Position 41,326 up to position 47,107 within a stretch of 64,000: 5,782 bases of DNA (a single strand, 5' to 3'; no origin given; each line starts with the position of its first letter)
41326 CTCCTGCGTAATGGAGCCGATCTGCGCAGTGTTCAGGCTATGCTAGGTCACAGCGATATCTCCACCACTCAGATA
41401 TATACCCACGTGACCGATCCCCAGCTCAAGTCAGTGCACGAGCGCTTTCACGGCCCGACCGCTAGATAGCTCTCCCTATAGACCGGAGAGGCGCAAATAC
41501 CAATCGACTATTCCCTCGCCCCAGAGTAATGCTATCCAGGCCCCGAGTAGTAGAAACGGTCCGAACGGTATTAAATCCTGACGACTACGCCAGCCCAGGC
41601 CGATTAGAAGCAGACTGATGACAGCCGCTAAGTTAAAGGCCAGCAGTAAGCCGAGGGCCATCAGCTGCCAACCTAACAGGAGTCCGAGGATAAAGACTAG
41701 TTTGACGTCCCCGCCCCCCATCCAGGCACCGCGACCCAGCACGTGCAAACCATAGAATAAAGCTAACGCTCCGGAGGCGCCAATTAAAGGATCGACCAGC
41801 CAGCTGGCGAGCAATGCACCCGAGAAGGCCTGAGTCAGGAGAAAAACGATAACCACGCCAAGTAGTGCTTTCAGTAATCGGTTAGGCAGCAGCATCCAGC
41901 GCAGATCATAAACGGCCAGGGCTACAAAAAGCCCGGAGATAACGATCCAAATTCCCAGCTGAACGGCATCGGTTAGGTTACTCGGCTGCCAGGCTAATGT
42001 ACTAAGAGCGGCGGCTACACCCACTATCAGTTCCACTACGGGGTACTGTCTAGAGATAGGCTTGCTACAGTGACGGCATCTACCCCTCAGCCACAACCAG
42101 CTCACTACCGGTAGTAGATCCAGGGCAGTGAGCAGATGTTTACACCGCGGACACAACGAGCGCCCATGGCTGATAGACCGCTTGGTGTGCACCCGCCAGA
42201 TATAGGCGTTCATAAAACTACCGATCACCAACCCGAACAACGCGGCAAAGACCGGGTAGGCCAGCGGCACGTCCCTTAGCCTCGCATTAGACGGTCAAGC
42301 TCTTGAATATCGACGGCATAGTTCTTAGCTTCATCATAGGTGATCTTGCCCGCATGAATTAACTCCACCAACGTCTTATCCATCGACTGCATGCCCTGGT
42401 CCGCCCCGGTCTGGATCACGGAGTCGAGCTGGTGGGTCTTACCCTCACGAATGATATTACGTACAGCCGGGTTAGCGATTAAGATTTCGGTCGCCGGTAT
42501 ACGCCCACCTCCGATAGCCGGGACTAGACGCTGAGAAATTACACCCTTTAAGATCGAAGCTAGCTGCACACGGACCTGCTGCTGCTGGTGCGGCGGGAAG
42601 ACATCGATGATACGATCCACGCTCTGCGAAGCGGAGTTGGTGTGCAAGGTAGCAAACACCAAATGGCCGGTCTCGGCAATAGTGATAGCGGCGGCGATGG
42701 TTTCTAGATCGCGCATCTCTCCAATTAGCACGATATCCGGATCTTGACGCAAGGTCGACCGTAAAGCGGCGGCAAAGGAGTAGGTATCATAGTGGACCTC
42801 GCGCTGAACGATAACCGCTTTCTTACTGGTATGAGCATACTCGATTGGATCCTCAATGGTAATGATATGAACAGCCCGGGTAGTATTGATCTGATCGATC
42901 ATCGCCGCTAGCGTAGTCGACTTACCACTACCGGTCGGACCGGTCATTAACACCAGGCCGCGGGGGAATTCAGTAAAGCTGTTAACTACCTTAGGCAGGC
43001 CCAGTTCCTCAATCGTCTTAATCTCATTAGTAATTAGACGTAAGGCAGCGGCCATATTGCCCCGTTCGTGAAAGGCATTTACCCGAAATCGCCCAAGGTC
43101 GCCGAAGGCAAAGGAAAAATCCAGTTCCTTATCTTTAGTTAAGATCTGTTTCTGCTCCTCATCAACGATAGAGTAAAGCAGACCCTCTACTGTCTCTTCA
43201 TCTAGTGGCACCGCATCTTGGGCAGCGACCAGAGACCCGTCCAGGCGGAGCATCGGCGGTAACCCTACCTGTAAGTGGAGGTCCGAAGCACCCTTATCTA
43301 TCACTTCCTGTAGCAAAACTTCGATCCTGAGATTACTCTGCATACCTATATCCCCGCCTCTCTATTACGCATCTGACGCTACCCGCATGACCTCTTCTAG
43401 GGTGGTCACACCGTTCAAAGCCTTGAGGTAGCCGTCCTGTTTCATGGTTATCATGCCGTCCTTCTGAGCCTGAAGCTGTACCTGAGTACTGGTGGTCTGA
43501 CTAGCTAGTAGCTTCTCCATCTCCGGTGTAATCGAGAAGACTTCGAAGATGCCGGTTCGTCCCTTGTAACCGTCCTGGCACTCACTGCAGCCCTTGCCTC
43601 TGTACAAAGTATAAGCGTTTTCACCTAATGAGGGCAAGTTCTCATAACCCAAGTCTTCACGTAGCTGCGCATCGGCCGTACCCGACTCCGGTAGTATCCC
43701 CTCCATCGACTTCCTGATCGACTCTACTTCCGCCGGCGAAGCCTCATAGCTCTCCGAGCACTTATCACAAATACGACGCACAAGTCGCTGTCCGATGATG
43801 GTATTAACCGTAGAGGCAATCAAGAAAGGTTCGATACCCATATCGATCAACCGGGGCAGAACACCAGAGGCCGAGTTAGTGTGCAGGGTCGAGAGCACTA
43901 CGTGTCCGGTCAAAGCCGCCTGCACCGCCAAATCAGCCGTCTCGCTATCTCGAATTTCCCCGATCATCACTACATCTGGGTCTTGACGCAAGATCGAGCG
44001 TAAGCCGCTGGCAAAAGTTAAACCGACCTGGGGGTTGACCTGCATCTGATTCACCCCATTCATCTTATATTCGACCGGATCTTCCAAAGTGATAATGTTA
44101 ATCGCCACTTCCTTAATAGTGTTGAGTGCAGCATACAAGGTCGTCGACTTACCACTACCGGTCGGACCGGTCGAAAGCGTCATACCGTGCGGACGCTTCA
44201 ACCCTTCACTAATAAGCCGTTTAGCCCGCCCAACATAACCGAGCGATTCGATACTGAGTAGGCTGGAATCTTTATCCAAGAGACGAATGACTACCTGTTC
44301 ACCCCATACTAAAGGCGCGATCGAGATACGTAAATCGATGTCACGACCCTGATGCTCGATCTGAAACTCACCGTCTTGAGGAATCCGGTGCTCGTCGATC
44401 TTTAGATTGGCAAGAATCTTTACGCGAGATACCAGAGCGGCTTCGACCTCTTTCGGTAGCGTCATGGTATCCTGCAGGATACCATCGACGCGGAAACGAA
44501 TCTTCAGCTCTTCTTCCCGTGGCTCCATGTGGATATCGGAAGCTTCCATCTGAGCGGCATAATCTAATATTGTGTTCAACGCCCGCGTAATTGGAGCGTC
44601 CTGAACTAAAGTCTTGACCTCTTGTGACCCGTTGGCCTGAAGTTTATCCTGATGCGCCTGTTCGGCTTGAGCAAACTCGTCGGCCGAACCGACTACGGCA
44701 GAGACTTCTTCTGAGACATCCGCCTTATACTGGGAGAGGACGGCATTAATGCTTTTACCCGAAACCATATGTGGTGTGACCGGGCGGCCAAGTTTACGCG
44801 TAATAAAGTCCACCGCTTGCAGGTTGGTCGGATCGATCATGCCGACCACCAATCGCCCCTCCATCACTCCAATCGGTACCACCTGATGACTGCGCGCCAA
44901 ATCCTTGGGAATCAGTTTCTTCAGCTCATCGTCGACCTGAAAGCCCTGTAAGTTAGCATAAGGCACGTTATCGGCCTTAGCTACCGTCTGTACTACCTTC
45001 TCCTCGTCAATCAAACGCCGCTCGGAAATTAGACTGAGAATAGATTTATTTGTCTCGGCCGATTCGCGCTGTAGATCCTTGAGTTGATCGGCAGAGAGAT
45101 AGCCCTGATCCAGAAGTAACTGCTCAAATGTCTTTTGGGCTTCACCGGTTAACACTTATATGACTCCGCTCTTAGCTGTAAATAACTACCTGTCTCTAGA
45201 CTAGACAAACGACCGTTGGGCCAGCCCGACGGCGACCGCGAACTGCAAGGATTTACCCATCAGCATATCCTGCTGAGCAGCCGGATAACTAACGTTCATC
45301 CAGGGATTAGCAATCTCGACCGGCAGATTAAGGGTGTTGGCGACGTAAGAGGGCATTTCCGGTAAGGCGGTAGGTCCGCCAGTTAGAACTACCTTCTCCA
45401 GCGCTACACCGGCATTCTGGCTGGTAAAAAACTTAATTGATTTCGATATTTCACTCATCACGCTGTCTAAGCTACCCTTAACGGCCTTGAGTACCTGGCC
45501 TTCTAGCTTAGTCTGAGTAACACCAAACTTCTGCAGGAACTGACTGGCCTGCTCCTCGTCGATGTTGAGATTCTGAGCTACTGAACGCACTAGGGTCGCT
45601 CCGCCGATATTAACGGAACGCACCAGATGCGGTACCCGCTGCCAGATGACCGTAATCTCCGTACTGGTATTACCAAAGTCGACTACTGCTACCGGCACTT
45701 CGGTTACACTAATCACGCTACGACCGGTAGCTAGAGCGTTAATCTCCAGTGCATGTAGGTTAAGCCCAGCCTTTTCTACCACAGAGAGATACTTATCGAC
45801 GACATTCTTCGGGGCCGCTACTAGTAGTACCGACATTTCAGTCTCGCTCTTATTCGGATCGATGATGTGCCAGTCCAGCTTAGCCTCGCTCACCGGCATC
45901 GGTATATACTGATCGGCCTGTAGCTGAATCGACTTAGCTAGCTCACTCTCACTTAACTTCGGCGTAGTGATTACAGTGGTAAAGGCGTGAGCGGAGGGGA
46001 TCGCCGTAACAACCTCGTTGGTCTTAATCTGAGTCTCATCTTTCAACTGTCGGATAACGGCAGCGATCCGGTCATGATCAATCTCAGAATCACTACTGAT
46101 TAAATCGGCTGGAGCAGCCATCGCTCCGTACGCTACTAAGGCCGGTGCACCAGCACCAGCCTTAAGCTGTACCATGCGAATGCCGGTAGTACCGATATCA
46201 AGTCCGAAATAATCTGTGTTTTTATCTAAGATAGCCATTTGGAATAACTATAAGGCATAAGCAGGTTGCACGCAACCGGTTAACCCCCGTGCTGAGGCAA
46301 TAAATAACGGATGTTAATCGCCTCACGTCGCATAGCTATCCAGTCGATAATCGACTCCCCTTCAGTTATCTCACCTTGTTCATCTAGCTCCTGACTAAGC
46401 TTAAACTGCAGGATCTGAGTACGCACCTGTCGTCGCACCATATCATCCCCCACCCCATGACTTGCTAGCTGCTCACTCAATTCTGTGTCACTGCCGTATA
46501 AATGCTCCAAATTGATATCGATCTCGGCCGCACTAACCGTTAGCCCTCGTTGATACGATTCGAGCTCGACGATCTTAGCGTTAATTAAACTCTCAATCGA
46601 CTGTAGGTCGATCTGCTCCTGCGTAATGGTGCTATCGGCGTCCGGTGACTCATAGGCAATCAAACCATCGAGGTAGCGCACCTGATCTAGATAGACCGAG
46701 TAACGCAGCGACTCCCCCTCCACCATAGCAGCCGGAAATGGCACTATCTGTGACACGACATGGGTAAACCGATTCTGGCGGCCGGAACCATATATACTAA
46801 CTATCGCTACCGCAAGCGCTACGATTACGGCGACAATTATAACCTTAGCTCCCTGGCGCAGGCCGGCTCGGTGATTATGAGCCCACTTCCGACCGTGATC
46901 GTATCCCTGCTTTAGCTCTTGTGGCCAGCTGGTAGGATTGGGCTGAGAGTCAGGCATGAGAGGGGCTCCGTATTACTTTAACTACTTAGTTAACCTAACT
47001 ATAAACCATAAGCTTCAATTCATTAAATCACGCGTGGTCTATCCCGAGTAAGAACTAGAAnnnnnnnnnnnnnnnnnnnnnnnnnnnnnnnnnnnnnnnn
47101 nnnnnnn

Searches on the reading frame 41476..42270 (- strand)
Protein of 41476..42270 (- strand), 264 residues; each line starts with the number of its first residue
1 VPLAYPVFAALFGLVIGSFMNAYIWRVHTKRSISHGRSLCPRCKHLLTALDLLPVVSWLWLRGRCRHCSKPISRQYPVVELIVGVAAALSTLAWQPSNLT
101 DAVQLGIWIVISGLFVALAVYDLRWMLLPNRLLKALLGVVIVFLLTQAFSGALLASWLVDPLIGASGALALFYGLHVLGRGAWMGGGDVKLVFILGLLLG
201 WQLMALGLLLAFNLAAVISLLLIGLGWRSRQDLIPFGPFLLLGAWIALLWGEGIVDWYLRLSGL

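Call 68: search_protein_families(library=pfam, proteins=[window:41476-42270:-], max_evalue=0.00001)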
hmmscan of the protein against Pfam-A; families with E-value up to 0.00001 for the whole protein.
window:41476-42270:- (264 aa): 2 families
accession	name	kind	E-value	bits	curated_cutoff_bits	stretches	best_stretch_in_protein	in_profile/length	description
PF06750.18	A24_N_bact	-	1.1e-29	102.7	23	1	11-92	1-82/84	Bacterial Peptidase A24 N-terminal domain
PF01478.23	Peptidase_A24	-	9.1e-14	52.2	26.5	1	110-219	2-103/104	Type IV leader peptidase family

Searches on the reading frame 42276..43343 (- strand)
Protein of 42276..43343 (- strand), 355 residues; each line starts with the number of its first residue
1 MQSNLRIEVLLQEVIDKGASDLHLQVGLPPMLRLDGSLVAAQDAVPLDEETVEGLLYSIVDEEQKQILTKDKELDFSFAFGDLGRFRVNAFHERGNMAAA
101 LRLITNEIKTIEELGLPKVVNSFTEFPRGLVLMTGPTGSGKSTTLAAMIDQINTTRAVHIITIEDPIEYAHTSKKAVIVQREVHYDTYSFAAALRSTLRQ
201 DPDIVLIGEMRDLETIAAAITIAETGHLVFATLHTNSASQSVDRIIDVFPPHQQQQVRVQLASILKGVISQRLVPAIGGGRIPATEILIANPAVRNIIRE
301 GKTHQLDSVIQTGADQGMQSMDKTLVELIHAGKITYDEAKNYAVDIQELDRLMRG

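Call 68: search_protein_families(library=pfam, proteins=[window:42276-43343:-], max_evalue=0.00001)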
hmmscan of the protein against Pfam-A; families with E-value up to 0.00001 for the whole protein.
window:42276-43343:- (355 aa): 2 families
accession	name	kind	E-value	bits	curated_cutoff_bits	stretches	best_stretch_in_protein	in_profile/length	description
PF00437.27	T2SSE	-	1.5e-48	165.7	24.9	1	8-276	13-280/370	Type II/IV secretion system protein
PF13604.12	AAA_30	-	2.8e-06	27.7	27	0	119-219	9-108/191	AAA domain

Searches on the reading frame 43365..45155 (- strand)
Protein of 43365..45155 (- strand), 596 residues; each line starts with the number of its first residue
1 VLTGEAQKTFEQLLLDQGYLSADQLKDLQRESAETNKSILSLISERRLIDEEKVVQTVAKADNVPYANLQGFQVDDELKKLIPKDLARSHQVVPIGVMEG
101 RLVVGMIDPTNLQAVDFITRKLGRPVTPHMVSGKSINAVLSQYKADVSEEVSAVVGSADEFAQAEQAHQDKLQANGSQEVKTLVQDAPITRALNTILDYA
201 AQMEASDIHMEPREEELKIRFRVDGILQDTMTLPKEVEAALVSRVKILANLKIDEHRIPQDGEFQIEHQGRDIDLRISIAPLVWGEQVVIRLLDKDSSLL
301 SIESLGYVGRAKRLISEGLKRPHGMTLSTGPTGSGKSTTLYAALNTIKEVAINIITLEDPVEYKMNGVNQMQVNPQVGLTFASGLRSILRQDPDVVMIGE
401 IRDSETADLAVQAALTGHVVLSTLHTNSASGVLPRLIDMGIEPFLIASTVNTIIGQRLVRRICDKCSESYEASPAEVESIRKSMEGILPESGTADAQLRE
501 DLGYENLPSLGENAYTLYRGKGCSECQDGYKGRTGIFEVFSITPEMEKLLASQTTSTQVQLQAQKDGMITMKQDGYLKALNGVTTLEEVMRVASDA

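Call 68: search_protein_families(library=pfam, proteins=[window:43365-45155:-], max_evalue=0.00001)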
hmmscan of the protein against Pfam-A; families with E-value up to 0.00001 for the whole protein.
window:43365-45155:- (596 aa): 2 families
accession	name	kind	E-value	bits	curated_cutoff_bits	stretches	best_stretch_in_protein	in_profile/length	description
PF00437.27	T2SSE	-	3.5e-131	437.7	24.9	1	185-591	4-370/370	Type II/IV secretion system protein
PF05157.20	MshEN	-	7.3e-18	64.8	23.1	1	63-146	2-86/90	MshEN domain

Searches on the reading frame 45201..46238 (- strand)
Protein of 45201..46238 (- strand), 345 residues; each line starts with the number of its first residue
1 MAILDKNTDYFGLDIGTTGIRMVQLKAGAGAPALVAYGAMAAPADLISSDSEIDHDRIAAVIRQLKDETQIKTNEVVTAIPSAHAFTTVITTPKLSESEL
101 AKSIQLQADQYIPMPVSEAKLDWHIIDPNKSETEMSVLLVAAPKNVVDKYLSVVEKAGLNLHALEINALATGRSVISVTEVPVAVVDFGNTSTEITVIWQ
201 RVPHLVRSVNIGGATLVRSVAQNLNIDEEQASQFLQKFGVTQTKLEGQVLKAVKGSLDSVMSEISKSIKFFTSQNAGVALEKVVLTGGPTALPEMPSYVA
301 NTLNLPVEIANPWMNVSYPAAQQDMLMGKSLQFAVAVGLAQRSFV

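Call 3: search_protein_families(library=pfam, proteins=[window:45201-46238:-], max_evalue=1)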
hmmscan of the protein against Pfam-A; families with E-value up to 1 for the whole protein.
window:45201-46238:- (345 aa): 7 families
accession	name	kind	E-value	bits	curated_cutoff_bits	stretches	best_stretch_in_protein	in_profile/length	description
PF11104.14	PilM_2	-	1.2e-48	166.3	27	1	12-344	1-340/340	Type IV pilus assembly protein PilM;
PF14450.12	FtsA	-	1.3e-10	42.2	31.8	1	184-322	1-114/127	Cell division protein FtsA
PF25216.1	Volactin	-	4.1e-05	23.6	35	1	11-309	3-300/321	Volactin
PF06723.19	MreB_Mbl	-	6.3e-05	22.4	27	1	246-312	239-306/327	MreB/Mbl protein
PF02541.22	Ppx-GppA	-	0.0044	16.9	27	1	176-236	105-167/285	Ppx/GppA phosphatase family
PF10635.14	DisA-linker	-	0.082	13.1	25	1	146-181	17-52/142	DisA bacterial checkpoint controller linker region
PF12668.12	DUF3791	-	0.14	12.6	25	1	216-241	6-31/60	Protein of unknown function (DUF3791)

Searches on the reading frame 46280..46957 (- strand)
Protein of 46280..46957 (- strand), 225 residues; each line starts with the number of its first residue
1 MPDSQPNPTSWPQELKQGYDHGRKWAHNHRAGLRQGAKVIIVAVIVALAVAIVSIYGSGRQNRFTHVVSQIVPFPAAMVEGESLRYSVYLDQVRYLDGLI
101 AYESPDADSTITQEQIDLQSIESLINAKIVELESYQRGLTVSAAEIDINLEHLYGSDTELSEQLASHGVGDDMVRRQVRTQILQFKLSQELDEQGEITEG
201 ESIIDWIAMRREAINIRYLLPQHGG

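Call 3: search_protein_families(library=pfam, proteins=[window:46280-46957:-], max_evalue=1)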
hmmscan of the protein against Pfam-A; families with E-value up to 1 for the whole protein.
window:46280-46957:- (225 aa): 3 families
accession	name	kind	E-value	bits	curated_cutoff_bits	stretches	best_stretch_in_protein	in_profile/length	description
PF13624.11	SurA_N_3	-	3.9e-07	30.5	27.2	1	34-186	6-160/162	SurA-like N-terminal domain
PF13623.11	SurA_N_2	-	7.4e-06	26.3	28.5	1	33-147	4-116/145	SurA-like N-terminal domain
PF22765.1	DUF7010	-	0.072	13.4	27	1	33-81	12-61/172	Family of unknown function (DUF7010)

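Call 4: search_protein_families(library=ncbifam, proteins=[window:46280-46957:-], max_evalue=1)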
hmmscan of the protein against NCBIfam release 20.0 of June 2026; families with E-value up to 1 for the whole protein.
window:46280-46957:- (225 aa): 2 families
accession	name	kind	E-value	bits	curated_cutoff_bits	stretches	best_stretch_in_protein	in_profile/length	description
NF008259.0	PRK11029.1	equivalog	0.0009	18.3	427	1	39-136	9-104/334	protease modulator HflC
NF000809.0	PRK00059.1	equivalog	0.0052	16.2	303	1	105-199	76-176/336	peptidylprolyl isomerase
